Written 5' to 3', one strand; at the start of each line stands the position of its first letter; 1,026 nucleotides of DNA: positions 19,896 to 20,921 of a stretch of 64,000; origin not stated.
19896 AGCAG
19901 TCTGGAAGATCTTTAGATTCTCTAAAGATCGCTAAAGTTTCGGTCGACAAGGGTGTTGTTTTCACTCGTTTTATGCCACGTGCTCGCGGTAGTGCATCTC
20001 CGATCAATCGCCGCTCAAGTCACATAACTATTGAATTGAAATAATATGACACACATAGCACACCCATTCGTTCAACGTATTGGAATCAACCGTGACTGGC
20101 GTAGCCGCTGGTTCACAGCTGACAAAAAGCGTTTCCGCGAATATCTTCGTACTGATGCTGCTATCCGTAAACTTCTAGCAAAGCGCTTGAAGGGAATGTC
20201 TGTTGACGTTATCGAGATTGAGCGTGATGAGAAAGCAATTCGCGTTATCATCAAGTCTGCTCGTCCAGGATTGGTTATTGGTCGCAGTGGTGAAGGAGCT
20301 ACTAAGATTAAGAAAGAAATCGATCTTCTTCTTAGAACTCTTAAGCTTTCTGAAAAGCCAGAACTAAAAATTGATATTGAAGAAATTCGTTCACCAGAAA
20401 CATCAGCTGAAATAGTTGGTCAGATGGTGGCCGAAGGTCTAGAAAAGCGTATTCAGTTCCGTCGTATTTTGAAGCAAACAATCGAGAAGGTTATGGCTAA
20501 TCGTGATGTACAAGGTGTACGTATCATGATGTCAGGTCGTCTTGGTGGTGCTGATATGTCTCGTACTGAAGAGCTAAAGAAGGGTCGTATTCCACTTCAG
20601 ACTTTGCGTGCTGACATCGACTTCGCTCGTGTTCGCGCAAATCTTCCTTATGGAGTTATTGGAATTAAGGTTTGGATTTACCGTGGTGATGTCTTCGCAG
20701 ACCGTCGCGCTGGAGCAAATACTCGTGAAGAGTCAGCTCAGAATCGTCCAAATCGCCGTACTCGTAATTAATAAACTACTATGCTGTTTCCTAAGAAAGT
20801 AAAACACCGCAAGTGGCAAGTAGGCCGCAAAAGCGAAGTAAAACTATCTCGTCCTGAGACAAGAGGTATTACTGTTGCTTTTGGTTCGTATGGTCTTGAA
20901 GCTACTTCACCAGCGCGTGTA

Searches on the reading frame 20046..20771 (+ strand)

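Call 69: search_protein_families(library=pfam, proteins=[window:20046-20771:+], max_evalue=0.0001)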
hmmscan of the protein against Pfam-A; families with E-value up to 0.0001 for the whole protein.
window:20046-20771:+ (241 aa): 2 families
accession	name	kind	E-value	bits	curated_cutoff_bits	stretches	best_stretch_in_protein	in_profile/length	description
PF00189.25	Ribosomal_S3_C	-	5.5e-30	104.2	34.1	1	128-211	1-83/83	Ribosomal protein S3, C-terminal domain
PF07650.23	KH_2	-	5.2e-12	45.9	22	1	40-118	2-77/78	KH domain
